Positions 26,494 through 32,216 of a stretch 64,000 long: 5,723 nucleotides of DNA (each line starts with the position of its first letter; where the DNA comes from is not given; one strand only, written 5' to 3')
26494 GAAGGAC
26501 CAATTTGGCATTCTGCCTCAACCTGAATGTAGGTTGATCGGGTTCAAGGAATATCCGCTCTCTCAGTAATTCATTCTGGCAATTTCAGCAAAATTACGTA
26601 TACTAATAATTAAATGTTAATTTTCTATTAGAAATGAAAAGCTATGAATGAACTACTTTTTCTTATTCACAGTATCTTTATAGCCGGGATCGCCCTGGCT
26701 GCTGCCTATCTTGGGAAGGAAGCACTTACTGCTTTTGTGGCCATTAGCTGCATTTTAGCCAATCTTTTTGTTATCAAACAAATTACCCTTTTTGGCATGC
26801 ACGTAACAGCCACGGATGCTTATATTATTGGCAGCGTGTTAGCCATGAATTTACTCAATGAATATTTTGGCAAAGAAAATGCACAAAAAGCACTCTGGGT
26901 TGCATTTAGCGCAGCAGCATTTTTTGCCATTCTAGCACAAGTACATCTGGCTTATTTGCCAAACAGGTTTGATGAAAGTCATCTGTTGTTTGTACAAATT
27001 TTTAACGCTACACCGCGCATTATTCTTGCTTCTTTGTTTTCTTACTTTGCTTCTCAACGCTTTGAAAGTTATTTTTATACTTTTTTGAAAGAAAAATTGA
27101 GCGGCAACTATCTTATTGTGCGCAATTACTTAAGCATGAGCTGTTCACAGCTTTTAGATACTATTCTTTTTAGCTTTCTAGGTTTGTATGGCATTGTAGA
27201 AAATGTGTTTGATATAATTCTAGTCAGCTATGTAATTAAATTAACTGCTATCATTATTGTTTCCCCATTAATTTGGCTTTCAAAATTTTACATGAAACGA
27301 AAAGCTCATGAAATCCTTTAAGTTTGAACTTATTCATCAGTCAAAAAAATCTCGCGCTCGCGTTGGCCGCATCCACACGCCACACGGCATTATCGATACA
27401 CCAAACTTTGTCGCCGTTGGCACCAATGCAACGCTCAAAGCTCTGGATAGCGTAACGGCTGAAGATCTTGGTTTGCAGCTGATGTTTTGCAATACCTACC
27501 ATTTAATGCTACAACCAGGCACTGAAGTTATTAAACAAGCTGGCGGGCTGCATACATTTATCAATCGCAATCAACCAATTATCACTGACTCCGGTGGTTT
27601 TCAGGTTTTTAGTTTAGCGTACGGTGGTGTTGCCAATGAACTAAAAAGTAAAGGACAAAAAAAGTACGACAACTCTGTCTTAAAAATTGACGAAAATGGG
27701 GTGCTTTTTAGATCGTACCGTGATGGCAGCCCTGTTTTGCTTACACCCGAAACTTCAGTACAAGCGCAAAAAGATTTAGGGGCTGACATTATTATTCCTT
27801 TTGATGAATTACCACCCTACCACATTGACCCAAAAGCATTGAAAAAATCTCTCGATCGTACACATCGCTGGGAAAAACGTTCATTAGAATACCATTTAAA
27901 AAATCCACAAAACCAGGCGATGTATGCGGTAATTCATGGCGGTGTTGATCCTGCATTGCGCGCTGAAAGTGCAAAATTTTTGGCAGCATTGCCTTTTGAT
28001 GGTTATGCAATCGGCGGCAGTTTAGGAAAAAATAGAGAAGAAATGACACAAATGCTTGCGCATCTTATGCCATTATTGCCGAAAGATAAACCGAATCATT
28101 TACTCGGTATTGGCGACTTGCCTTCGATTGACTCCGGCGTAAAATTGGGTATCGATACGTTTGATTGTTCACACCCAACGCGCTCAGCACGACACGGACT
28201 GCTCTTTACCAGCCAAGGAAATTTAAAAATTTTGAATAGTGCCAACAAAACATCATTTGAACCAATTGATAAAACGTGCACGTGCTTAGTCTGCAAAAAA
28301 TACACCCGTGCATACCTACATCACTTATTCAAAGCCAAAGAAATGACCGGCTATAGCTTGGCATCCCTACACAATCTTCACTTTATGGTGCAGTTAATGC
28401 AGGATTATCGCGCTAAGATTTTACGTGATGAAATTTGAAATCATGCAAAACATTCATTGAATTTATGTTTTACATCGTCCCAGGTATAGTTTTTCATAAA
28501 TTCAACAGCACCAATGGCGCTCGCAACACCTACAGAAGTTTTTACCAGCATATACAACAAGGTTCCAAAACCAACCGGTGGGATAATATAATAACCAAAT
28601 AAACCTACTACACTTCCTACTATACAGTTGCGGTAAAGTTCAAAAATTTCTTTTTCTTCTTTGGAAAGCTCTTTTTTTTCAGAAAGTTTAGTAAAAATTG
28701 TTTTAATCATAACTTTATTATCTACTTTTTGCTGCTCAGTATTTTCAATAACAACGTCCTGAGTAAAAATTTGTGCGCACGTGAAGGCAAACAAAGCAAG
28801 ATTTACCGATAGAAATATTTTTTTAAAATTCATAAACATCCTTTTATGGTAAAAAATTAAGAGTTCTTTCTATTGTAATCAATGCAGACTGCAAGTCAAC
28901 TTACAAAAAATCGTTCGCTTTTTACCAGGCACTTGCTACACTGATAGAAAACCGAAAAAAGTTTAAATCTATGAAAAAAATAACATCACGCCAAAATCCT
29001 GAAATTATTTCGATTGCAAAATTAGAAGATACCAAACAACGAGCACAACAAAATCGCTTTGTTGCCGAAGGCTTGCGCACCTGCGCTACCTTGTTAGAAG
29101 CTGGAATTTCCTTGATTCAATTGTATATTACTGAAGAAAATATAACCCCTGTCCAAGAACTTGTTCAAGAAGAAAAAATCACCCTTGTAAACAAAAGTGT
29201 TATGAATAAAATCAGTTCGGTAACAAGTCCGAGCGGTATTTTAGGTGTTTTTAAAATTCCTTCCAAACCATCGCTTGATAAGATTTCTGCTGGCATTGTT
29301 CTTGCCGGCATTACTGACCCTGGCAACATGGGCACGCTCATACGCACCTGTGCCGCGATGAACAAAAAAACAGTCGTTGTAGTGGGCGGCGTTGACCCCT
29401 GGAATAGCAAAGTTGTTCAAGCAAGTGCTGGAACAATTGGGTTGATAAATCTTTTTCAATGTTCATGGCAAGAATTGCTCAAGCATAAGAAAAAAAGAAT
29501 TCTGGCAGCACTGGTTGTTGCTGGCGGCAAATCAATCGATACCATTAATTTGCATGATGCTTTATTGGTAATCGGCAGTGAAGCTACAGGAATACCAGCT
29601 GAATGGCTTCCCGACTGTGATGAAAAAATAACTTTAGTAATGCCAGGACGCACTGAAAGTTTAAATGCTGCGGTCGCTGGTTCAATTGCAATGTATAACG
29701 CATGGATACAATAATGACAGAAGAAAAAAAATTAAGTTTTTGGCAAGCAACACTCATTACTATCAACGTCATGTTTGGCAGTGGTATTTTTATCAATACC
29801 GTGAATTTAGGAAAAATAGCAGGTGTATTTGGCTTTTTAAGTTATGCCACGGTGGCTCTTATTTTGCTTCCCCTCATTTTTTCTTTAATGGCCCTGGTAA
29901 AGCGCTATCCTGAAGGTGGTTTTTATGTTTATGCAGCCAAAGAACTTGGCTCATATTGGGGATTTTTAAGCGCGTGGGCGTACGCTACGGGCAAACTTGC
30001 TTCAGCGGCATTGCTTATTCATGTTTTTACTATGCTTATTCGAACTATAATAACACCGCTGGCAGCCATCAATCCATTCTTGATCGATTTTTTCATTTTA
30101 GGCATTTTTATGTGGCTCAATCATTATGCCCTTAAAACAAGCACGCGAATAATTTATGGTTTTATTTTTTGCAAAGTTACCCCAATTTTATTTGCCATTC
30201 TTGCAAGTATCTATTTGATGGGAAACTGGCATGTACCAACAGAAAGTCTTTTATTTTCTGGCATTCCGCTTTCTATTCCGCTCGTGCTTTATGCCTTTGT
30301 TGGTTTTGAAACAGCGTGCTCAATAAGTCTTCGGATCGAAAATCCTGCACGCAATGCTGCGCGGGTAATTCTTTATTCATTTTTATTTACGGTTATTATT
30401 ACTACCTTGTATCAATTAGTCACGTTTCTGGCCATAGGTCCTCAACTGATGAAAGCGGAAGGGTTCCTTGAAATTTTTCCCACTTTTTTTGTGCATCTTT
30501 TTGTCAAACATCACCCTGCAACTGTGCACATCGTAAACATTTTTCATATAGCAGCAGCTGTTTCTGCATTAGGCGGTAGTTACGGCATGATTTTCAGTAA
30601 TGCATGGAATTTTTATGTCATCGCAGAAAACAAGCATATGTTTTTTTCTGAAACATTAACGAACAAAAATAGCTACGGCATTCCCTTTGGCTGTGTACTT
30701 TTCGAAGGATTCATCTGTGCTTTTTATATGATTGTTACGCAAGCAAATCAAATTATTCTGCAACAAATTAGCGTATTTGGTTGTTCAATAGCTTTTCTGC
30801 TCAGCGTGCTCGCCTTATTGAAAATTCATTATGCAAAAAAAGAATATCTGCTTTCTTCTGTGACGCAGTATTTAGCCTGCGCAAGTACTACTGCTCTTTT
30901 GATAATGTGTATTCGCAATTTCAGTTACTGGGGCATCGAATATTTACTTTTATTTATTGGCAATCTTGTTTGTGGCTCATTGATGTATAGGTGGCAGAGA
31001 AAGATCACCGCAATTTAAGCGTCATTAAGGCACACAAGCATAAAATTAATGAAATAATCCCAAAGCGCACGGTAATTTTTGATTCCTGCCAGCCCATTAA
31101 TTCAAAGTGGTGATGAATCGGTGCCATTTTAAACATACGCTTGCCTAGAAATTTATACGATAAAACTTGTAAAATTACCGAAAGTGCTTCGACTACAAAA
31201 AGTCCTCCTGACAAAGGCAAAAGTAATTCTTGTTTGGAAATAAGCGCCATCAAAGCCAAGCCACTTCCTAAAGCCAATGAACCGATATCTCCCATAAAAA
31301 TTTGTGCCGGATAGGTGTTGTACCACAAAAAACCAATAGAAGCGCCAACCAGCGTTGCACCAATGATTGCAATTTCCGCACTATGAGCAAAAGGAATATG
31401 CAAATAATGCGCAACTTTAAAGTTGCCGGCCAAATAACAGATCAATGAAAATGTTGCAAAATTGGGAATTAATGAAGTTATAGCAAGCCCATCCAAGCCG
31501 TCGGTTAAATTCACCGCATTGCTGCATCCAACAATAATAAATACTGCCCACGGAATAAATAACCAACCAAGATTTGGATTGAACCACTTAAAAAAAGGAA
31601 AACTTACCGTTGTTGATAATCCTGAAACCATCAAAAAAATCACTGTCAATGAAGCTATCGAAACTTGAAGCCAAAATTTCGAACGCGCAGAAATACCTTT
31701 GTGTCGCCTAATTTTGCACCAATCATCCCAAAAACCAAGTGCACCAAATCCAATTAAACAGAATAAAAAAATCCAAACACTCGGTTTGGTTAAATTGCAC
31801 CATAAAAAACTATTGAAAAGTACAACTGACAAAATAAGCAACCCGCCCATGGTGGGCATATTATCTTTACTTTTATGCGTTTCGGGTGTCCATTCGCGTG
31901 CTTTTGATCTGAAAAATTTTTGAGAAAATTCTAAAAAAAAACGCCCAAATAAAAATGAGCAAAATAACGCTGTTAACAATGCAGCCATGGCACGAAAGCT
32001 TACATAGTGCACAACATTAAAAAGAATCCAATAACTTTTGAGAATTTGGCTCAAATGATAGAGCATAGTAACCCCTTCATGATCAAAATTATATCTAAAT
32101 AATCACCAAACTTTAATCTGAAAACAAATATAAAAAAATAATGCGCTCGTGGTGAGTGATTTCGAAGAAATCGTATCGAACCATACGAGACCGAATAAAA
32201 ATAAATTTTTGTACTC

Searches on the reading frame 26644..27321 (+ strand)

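Call 57: search_protein_families(library=pfam, proteins=[window:26644-27321:+], max_evalue=0.1)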
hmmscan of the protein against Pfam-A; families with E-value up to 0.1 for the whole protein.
window:26644-27321:+ (225 aa): 1 family
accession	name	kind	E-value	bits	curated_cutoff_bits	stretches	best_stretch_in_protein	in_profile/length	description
PF02592.20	Vut_1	-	6.7e-31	108.2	27.2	1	64-211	10-150/152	Putative vitamin uptake transporter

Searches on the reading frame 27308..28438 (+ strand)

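Call 57: search_protein_families(library=pfam, proteins=[window:27308-28438:+], max_evalue=0.1)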
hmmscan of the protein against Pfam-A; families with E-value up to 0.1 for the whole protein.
window:27308-28438:+ (376 aa): 1 family
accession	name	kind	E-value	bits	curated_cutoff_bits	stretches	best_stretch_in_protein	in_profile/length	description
PF01702.25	TGT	-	2.3e-124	415.5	26.3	1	16-375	2-343/357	Queuine tRNA-ribosyltransferase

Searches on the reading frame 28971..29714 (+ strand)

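Call 57: search_protein_families(library=pfam, proteins=[window:28971-29714:+], max_evalue=0.1)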
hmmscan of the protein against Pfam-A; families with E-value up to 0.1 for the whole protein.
window:28971-29714:+ (247 aa): 6 families
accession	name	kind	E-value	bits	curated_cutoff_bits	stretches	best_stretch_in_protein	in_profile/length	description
PF00588.24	SpoU_methylase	-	1.1e-29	103.8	29.7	1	109-242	4-142/142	SpoU rRNA Methylase family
PF22435.1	MRM3-like_sub_bind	-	1.1e-15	58.3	27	1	9-92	1-84/84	MRM3-like substrate binding domain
PF08032.17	SpoU_sub_bind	-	2.5e-05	24.9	22.8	1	32-97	2-73/76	RNA 2'-O ribose methyltransferase substrate binding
PF04705.17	TSNR_N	-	0.00022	21.8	28.3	1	3-105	3-108/111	Thiostrepton-resistance methylase, N terminus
PF16200.10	Band_7_C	-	0.0055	17.1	29.1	0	49-91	16-58/63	C-terminal region of band_7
PF19678.4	DUF6180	-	0.056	14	26.9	0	118-149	54-85/102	Family of unknown function (DUF6180)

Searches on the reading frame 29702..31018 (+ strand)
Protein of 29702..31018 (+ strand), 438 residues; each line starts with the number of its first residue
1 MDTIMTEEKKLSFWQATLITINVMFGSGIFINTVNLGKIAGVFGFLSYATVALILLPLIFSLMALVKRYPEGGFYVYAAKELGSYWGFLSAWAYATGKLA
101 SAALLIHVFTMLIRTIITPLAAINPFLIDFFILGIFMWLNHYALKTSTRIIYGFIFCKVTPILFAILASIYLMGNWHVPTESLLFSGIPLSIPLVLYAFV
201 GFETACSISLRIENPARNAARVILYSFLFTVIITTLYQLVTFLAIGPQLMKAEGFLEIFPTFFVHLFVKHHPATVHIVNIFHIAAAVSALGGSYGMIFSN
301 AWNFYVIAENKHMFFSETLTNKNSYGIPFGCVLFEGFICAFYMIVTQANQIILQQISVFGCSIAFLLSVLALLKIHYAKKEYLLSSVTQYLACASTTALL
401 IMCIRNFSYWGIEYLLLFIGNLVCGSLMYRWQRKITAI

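Call 57: search_protein_families(library=pfam, proteins=[window:29702-31018:+], max_evalue=0.1)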
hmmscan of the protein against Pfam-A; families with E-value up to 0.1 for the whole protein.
window:29702-31018:+ (438 aa): 2 families
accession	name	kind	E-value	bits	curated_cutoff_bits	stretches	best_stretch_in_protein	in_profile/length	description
PF13520.12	AA_permease_2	-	1.1e-26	94.3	27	1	11-384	1-382/427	Amino acid permease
PF00324.27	AA_permease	-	3.9e-10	39.4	24.6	1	16-382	2-392/470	Amino acid permease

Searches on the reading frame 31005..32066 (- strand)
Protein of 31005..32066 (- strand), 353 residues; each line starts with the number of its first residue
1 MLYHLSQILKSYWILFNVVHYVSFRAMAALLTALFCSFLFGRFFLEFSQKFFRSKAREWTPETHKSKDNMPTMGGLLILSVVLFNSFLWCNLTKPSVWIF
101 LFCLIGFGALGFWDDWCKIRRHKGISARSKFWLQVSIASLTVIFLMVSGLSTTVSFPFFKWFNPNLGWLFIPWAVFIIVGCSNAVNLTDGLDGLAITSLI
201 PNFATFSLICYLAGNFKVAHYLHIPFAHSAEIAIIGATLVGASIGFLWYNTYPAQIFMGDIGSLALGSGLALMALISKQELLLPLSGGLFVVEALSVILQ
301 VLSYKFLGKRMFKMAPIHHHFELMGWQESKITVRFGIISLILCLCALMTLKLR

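Call 54: search_protein_families(library=pfam, proteins=[window:31005-32066:-], max_evalue=0.01)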
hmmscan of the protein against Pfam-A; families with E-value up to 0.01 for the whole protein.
window:31005-32066:- (353 aa): 1 family
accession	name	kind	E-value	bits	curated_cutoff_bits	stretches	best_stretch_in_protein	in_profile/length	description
PF00953.26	Glycos_transf_4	-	1.6e-32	113.1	27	1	98-277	2-159/160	Glycosyl transferase family 4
